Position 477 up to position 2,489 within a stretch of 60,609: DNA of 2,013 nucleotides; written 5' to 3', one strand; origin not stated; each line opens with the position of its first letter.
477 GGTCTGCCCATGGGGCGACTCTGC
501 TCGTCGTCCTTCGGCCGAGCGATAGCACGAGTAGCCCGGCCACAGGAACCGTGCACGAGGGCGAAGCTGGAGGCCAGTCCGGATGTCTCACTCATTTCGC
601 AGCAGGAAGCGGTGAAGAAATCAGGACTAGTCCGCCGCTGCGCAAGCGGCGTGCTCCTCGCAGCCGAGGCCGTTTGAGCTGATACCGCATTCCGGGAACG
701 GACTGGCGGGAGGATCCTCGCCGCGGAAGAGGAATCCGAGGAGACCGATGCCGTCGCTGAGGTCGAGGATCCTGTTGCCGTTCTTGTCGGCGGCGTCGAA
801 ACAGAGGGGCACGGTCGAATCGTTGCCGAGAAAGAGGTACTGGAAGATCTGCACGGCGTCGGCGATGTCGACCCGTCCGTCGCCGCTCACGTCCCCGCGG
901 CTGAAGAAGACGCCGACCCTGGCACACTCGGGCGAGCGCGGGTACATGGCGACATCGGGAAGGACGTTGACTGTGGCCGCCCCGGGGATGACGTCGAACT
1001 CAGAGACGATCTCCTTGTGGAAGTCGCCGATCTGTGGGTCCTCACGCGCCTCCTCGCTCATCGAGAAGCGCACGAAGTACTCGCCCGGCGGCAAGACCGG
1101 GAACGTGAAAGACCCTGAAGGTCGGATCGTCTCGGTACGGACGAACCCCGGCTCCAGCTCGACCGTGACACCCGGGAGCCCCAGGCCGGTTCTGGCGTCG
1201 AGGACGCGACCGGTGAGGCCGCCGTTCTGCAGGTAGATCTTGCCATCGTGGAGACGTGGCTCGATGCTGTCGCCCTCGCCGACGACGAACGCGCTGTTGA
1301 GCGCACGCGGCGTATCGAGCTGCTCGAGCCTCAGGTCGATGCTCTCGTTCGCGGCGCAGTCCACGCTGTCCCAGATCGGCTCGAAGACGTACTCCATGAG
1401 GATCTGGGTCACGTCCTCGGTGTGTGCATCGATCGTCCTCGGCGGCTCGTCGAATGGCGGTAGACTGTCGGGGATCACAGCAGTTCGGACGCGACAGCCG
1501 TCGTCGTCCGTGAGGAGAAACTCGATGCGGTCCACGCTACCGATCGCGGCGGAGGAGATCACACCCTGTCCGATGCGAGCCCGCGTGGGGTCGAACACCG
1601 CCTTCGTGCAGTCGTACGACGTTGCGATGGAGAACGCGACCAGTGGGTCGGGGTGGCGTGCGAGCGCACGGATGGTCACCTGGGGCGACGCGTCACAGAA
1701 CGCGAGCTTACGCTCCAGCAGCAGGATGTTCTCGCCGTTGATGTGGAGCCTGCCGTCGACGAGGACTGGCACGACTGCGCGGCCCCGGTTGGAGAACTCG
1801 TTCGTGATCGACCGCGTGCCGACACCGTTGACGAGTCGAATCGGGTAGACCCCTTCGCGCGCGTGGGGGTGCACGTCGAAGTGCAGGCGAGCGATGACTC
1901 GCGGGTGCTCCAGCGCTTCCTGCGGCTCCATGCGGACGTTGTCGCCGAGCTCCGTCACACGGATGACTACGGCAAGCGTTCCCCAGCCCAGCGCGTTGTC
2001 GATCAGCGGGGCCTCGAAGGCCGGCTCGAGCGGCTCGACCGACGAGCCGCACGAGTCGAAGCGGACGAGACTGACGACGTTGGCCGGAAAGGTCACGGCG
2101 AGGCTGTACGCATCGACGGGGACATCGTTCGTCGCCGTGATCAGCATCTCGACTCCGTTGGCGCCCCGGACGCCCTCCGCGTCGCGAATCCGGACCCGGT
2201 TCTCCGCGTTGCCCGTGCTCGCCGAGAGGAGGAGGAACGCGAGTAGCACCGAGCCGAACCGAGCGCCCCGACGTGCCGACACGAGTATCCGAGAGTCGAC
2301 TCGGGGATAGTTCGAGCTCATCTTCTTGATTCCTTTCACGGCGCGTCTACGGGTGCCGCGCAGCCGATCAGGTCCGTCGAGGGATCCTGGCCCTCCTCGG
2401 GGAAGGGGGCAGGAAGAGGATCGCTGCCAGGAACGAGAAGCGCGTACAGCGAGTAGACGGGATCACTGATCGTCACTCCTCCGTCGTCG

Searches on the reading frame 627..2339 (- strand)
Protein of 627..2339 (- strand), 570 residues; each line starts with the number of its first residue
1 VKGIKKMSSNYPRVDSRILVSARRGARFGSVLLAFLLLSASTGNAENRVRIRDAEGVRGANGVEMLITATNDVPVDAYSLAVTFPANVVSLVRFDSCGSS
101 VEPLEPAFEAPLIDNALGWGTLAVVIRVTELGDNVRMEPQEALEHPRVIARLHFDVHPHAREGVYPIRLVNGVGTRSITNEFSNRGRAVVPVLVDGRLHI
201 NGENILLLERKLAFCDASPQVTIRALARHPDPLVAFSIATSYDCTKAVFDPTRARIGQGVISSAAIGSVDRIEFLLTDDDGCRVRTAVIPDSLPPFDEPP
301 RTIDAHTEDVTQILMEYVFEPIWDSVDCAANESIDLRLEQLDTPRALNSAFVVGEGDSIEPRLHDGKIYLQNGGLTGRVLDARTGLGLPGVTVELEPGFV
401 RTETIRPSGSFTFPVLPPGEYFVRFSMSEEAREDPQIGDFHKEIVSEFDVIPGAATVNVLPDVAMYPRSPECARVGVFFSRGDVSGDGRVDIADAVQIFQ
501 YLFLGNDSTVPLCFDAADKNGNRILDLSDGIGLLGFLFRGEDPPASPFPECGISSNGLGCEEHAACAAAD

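Call 27: search_protein_families(library=pfam, proteins=[window:627-2339:-], max_evalue=0.00001)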
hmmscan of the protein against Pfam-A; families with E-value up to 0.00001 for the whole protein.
window:627-2339:- (570 aa): 1 family
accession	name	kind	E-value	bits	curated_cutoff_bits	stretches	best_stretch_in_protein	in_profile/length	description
PF13620.12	CarboxypepD_reg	-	2.8e-09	37.6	32.3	1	375-428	2-57/82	Carboxypeptidase regulatory-like domain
